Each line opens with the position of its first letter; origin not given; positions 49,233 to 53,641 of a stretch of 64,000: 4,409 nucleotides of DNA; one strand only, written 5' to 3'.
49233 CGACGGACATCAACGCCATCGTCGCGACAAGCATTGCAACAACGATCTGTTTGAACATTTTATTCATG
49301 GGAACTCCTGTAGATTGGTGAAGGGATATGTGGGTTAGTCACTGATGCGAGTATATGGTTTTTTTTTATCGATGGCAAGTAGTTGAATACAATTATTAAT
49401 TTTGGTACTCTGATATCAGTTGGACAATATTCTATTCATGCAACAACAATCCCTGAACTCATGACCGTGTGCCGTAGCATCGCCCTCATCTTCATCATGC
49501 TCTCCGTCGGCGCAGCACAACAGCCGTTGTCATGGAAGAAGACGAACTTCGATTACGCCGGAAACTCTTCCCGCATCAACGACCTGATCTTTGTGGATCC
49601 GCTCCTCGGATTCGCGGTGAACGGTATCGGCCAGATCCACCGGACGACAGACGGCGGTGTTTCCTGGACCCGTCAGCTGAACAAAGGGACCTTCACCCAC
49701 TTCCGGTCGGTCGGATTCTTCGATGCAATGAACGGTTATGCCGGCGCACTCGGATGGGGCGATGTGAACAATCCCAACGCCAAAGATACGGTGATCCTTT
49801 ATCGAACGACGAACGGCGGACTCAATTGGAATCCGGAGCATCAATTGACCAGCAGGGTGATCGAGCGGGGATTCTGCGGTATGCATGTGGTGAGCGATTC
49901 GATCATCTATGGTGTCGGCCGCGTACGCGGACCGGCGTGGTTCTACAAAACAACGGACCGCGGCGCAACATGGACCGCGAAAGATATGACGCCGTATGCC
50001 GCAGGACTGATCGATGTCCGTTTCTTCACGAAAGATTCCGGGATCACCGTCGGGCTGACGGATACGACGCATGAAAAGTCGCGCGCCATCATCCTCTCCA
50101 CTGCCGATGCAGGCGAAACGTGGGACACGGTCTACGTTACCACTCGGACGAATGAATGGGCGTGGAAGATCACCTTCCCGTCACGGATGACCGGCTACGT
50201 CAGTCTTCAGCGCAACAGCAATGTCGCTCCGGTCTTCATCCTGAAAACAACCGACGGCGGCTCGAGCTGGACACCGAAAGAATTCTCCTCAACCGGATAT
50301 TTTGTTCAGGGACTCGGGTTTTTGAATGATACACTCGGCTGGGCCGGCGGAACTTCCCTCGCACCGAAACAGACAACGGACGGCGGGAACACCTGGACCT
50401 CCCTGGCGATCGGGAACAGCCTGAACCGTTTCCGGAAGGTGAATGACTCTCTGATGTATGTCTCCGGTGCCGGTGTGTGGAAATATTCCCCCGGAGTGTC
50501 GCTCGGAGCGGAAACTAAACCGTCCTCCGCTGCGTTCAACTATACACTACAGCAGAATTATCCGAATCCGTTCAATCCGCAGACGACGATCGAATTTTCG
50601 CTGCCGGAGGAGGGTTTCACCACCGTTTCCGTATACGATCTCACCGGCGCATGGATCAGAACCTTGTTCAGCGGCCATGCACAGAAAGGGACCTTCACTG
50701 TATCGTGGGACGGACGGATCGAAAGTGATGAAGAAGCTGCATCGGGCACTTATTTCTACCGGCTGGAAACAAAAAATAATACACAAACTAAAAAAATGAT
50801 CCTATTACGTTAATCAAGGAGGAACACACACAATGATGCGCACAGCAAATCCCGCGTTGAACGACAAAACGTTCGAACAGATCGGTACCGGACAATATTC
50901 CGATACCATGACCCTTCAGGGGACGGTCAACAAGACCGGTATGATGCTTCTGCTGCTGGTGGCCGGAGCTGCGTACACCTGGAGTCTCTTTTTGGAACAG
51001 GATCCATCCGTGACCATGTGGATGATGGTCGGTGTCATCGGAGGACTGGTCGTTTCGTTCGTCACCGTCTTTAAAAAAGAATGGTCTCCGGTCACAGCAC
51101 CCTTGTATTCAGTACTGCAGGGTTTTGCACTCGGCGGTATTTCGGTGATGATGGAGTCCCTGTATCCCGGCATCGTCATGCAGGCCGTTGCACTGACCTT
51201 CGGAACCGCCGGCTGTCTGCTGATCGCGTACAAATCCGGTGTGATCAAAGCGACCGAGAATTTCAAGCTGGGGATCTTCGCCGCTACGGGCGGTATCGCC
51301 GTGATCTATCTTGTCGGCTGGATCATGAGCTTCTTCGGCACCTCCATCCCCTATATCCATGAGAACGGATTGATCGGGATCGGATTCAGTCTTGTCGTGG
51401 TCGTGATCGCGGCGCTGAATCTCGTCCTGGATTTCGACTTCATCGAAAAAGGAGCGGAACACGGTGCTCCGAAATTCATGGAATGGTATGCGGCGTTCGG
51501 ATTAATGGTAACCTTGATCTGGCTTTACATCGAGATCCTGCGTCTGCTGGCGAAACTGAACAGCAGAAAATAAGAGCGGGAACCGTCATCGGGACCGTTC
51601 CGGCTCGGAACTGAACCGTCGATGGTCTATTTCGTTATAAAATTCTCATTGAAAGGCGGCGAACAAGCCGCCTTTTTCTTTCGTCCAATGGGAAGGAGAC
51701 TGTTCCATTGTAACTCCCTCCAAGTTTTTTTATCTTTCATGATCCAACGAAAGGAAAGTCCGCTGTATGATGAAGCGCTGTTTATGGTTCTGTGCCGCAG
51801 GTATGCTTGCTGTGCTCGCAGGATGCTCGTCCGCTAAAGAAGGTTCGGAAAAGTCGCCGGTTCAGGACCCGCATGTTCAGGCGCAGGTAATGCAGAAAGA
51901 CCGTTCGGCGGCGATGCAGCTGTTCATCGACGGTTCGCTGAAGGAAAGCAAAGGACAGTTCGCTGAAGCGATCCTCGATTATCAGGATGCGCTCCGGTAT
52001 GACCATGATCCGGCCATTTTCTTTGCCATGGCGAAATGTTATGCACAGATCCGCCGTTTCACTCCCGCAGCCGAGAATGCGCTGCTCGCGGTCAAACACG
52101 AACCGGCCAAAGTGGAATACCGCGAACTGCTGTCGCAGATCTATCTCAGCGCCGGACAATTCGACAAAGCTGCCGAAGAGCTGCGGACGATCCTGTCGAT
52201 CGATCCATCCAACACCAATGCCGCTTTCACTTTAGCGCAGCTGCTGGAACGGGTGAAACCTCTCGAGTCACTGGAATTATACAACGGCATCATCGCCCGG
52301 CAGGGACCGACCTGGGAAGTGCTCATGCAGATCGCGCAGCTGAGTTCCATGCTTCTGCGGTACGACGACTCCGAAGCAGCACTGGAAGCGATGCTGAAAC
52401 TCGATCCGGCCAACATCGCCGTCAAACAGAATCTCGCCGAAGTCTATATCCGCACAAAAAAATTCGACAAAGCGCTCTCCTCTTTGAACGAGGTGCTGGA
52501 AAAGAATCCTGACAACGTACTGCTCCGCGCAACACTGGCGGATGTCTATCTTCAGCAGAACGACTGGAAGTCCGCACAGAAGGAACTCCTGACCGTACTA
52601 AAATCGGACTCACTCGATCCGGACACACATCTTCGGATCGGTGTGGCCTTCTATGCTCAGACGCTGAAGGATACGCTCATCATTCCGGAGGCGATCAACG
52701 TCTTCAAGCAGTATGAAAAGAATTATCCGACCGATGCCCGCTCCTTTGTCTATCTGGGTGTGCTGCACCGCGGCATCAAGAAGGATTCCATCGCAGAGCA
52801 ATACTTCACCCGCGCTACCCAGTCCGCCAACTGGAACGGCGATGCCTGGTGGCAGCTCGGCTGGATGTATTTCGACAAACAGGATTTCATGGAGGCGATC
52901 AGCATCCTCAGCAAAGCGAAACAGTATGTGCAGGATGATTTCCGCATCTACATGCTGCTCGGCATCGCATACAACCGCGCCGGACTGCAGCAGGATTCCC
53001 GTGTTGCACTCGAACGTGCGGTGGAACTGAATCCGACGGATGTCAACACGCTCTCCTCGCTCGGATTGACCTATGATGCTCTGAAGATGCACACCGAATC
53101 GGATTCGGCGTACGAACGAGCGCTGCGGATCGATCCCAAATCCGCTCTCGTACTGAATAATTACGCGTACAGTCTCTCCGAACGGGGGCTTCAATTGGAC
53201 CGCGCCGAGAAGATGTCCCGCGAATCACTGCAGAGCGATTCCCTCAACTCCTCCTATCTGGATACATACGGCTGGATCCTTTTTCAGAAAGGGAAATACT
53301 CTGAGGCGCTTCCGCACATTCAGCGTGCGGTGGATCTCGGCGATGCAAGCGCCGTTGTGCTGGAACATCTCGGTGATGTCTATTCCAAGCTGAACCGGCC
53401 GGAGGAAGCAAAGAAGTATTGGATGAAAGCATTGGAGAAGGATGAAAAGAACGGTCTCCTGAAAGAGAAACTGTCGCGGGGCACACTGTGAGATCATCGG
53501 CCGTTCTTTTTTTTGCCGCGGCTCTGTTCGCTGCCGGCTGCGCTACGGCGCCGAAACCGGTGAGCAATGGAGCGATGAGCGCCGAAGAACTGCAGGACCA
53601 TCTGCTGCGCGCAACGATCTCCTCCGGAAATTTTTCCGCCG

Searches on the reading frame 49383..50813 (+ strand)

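Call 74: search_protein_families(library=pfam, proteins=[window:49383-50813:+], max_evalue=0.00001)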
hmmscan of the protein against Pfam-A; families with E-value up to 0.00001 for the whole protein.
window:49383-50813:+ (476 aa): 4 families
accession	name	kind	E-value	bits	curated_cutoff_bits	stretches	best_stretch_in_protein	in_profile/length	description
PF14870.12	PSII_BNR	-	1.1e-10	41.7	27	0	245-347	7-103/303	Photosynthesis system II assembly factor YCF48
PF13860.13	FlgD_ig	-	2e-09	37.7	27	1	403-465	14-77/79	FlgD Ig-like domain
PF18962.6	Por_Secre_tail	-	2.4e-08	34.6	27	1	393-473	2-74/75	Secretion system C-terminal sorting domain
PF13088.12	BNR_2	-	2.1e-06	27.7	31.4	0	186-301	80-203/277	BNR repeat-like domain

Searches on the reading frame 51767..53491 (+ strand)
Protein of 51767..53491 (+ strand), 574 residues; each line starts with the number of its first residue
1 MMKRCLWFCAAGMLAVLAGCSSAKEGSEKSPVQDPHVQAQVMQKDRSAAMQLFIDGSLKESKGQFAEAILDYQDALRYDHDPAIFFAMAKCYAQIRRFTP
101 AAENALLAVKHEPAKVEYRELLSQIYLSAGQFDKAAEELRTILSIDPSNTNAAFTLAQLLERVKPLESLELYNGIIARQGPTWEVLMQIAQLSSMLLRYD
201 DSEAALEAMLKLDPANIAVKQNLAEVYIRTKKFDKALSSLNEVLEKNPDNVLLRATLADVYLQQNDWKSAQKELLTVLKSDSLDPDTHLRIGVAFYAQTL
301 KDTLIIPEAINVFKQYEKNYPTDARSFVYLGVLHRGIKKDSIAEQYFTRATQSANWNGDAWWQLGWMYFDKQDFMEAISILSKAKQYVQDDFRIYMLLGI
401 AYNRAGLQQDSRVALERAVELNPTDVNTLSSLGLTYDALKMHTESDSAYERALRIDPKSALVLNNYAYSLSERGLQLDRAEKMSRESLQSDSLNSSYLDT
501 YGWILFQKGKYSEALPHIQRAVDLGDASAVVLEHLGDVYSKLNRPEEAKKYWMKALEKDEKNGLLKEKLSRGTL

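Call 74: search_protein_families(library=pfam, proteins=[window:51767-53491:+], max_evalue=0.00001)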
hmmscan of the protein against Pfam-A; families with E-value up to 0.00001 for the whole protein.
window:51767-53491:+ (574 aa): 26 families (the best 25 are shown)
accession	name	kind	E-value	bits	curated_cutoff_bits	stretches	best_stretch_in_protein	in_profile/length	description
PF07719.23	TPR_2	-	1.3e-46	153.3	27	0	531-562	3-34/34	Tetratricopeptide repeat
PF00515.34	TPR_1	-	1.8e-41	138.7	27.8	0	532-562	4-34/34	Tetratricopeptide repeat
PF14559.12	TPR_19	-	8.5e-40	135.4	25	2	231-285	5-59/68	Tetratricopeptide repeat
PF13428.12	TPR_14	-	1.9e-35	118.1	23.5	0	119-159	4-44/44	Tetratricopeptide repeat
PF13414.12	TPR_11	-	4.6e-35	119.5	26.8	0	259-298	2-41/42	TPR repeat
PF13181.12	TPR_8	-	6.6e-35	116.7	25.7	0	533-560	5-32/34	Tetratricopeptide repeat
PF13432.12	TPR_16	-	2.9e-32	111.1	32.7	0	92-149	7-64/65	Tetratricopeptide repeat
PF13431.12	TPR_17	-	1.4e-30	103.4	24.4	0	448-481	1-33/34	Tetratricopeptide repeat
PF13424.12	TPR_12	-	1.5e-28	99.2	30.1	0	218-274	3-68/77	Tetratricopeptide repeat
PF23914.1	TPR_CcmH_CycH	-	6.8e-21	75.2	42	2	413-520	37-146/158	Cytochrome c-type biogenesis protein H TPR domain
PF12895.13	ANAPC3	-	2.6e-19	69.7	27.2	0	198-274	4-79/82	Anaphase-promoting complex, cyclosome, subunit 3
PF13174.12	TPR_6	-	2.9e-16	59.3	26.3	0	222-249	5-32/33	Tetratricopeptide repeat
PF13176.12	TPR_7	-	1.2e-14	53.5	27.9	0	428-458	1-33/36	Tetratricopeptide repeat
PF25063.1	ARM_TT21_C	-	1.6e-12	48.1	35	0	48-158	21-137/209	Tetratricopeptide repeat protein 21 C-terminal ARM domain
PF13371.12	TPR_9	-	1.3e-10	41.6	35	0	225-286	3-64/73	Tetratricopeptide repeat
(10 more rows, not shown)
